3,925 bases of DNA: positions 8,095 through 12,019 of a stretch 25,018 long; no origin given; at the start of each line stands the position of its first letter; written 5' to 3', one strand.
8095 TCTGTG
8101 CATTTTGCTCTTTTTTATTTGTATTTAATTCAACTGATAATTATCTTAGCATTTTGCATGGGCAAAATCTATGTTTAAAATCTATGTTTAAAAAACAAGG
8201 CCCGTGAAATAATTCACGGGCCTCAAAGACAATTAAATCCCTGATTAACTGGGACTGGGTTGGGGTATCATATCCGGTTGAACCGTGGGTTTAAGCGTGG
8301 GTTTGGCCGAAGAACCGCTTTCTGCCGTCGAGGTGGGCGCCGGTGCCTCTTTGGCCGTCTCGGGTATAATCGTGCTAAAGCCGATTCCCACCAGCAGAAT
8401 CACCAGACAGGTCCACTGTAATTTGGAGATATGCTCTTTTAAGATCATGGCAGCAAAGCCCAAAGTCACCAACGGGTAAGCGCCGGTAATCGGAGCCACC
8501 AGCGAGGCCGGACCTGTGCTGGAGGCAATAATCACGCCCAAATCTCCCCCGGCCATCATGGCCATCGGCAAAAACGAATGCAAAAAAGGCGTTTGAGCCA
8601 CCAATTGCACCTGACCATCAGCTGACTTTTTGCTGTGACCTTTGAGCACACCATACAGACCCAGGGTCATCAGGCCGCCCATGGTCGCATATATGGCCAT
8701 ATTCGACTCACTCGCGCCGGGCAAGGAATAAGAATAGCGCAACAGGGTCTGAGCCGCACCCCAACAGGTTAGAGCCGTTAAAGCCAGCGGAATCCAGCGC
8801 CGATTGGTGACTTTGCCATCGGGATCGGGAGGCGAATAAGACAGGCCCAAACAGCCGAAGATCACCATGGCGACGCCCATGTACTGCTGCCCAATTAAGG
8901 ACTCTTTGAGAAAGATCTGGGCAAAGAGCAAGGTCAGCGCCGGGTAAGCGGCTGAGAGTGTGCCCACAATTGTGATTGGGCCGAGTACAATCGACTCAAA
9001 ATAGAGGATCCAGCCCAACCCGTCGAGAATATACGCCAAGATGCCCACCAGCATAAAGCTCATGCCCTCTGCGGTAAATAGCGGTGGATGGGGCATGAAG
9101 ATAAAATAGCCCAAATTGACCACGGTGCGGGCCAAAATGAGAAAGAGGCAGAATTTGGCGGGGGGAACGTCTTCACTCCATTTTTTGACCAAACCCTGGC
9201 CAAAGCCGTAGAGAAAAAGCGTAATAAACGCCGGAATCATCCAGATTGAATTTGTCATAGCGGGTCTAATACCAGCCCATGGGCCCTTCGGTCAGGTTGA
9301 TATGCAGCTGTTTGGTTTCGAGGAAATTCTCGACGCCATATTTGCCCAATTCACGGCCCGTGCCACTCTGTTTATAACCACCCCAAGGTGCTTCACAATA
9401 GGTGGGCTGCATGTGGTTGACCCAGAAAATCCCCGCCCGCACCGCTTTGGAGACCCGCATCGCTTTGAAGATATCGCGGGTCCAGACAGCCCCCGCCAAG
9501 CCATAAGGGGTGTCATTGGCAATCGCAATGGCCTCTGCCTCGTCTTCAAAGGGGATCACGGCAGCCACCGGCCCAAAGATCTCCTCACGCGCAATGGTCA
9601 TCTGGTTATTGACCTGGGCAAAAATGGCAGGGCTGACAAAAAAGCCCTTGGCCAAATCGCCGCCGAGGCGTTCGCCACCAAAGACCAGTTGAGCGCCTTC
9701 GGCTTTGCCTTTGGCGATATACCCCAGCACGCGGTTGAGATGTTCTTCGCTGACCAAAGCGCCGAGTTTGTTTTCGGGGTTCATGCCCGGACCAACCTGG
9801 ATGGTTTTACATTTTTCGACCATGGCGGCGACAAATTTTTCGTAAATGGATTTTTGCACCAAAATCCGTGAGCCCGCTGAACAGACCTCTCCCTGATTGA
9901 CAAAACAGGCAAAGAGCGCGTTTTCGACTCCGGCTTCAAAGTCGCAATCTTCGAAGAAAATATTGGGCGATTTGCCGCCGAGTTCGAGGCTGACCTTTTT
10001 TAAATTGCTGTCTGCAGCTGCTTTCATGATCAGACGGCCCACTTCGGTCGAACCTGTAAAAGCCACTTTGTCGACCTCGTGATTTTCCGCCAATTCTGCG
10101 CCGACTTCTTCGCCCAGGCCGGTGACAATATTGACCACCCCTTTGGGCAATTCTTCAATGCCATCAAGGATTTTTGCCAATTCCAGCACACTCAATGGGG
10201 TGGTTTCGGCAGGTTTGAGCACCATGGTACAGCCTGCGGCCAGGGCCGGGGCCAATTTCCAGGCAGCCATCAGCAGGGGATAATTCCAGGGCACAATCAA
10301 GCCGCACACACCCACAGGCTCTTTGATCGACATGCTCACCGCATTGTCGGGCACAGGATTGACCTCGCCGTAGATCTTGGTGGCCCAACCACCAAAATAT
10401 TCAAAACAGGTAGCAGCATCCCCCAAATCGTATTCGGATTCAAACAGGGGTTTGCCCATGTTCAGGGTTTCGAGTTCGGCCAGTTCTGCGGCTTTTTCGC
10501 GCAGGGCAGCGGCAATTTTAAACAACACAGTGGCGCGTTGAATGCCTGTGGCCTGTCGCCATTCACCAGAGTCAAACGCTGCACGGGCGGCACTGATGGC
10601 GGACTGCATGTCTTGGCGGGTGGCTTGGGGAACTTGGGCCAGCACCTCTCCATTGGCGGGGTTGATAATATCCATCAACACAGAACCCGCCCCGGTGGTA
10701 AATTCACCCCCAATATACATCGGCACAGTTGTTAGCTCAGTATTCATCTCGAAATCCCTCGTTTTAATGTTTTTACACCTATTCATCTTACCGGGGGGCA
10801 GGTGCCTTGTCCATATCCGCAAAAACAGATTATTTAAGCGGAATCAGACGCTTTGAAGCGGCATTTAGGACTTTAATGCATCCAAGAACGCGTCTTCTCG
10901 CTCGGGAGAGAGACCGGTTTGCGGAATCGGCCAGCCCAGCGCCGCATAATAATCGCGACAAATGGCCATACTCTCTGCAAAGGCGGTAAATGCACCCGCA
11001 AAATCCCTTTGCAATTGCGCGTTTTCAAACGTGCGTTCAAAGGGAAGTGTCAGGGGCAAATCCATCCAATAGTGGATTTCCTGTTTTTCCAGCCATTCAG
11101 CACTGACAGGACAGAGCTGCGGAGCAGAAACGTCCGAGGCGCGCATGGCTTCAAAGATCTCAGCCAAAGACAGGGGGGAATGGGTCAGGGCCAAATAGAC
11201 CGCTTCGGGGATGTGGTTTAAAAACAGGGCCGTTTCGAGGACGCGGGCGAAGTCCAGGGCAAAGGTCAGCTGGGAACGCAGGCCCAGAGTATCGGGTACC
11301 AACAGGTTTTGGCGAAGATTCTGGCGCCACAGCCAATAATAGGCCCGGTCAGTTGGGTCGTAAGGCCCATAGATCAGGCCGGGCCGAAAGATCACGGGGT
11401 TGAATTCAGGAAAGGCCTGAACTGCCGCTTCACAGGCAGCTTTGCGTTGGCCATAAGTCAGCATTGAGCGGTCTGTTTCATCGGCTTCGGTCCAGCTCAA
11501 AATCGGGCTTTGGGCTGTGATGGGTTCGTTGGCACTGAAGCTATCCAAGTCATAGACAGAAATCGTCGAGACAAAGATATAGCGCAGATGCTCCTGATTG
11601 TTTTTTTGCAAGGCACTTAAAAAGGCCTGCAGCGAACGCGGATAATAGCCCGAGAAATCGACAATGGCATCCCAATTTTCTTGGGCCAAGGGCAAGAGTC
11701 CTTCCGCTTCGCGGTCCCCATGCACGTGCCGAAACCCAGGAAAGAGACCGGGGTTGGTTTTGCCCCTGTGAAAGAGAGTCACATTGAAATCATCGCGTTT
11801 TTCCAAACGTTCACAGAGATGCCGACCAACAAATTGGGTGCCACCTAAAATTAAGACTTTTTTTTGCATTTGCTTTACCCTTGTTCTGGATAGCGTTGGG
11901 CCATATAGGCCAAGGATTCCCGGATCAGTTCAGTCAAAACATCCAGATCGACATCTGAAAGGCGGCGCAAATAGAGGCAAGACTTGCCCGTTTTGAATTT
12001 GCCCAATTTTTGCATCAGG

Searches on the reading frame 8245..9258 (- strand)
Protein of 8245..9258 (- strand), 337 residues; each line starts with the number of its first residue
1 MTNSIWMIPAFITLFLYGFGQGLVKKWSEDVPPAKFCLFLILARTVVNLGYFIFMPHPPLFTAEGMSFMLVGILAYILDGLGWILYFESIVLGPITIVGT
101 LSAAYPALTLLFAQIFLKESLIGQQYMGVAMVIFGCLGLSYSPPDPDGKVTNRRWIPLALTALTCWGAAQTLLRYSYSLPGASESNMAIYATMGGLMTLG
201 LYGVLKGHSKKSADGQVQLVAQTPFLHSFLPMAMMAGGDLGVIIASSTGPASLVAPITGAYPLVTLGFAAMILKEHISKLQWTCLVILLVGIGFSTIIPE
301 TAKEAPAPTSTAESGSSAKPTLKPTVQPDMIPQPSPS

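Call 9: search_protein_families(library=ncbifam, proteins=[window:8245-9258:-], max_evalue=0.001)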
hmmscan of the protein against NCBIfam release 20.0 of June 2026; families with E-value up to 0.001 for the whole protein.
window:8245-9258:- (337 aa): 4 families
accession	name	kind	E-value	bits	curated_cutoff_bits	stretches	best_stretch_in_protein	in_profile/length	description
TIGR03340.1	phn_DUF6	hypoth_equivalog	3.1e-06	27.1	288.15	0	240-308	78-143/281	phosphonate utilization associated putative membrane protein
NF008676.0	PRK11689.1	equivalog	0.00011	21.4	194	1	15-137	168-285/297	aromatic amino acid DMT transporter YddG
TIGR00817.1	tpt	subfamily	0.00012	21.7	317.9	0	81-137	77-133/302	Tpt phosphate/phosphoenolpyruvate translocator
TIGR00950.1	2A78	equivalog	0.0002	20.9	230.2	0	17-137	140-264/264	carboxylate/amino acid/amine transporter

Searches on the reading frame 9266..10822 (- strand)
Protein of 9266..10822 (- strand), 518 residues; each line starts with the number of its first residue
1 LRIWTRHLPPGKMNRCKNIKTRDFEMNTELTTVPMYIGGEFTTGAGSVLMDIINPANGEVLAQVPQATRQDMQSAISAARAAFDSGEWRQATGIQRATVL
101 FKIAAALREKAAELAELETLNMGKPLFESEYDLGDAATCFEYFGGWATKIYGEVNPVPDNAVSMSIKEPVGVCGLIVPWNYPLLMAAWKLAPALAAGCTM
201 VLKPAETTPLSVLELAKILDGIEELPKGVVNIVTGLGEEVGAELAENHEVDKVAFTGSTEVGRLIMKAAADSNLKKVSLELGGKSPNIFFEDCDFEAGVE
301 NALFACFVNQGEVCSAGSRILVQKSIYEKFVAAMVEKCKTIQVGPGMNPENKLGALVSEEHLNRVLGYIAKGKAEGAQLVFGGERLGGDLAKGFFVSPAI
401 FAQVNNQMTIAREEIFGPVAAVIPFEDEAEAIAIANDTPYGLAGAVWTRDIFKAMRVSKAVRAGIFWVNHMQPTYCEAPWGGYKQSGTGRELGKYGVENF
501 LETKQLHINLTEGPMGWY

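Call 9: search_protein_families(library=ncbifam, proteins=[window:9266-10822:-], max_evalue=0.001)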
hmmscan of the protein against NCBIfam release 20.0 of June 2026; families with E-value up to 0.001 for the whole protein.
window:9266-10822:- (518 aa): 43 families (the best 25 are shown)
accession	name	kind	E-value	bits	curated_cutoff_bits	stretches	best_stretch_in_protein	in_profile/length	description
TIGR01804.1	BADH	equivalog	7.7e-168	558.8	668.6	1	36-504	1-467/467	betaine-aldehyde dehydrogenase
NF045736.1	PaDhStyDRhodo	equivalog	1.9e-154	514.7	800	1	33-508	3-477/479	phenylacetaldehyde dehydrogenase StyD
NF009725.0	PRK13252.1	equivalog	6.2e-153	509.7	593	1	32-511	6-482/488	betaine-aldehyde dehydrogenase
NF010000.0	PRK13473.1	subfamily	9.6e-147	489.4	615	1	34-508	4-472/475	aminobutyraldehyde dehydrogenase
TIGR02299.1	HpaE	equivalog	3.1e-146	487.8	638.35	1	35-511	3-479/488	5-carboxymethyl-2-hydroxymuconate semialdehyde dehydrogenase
NF045735.1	PaDhStyDPseudo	equivalog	1.5e-143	479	850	1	35-508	5-481/483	phenylacetaldehyde dehydrogenase StyD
NF050026.1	AcaldDHExaC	equivalog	1.5e-140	469.2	900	1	35-518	18-503/503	acetaldehyde dehydrogenase ExaC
NF007352.0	PRK09847.1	equivalog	2.4e-130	435.4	850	1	35-510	22-493/495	aldehyde dehydrogenase PuuC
TIGR01780.1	SSADH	subfamily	2.6e-128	428.7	646.35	1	53-504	2-448/448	succinate-semialdehyde dehydrogenase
TIGR03216.1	OH_muco_semi_DH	equivalog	3.5e-124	415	693.25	1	35-509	3-480/481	2-hydroxymuconic semialdehyde dehydrogenase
NF042993.1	AlphKGSA_gudD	equivalog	5.8e-120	401.3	770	1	33-508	4-480/481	alpha-ketoglutaric semialdehyde dehydrogenase GucD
NF052305.1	DioxValDhHalo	equivalog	3.2e-118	395.7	750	1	35-507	7-480/483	2,5-dioxovalerate dehydrogenase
NF007497.0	PRK10090.1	equivalog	1.4e-116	390.1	500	1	30-508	4-477/480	aldehyde dehydrogenase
NF040648.1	lactal_redase_Meth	equivalog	6.7e-115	384.7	650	1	35-508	1-462/463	lactaldehyde dehydrogenase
NF008415.0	PRK11241.1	equivalog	5e-114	381.6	828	1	34-509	12-481/482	NADP-dependent succinate-semialdehyde dehydrogenase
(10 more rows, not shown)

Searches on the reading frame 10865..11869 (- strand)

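Call 9: search_protein_families(library=ncbifam, proteins=[window:10865-11869:-], max_evalue=0.001)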
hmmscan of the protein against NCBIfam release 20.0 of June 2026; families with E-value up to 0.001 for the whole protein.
window:10865-11869:- (334 aa): 3 families
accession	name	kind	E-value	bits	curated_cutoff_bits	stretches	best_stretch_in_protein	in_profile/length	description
TIGR01746.1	Thioester-redct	subfamily_domain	6.5e-07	28.9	213.35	1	92-268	125-301/371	thioester reductase domain-containing protein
NF042422.1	oxyalk_red_OleD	equivalog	2.5e-05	23.8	580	1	4-73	2-70/329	2-alkyl-3-oxoalkanoate reductase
NF042423.1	oxyalk_red_Shew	equivalog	0.0007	18.8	580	0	135-172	141-180/331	2-alkyl-3-oxoalkanoate reductase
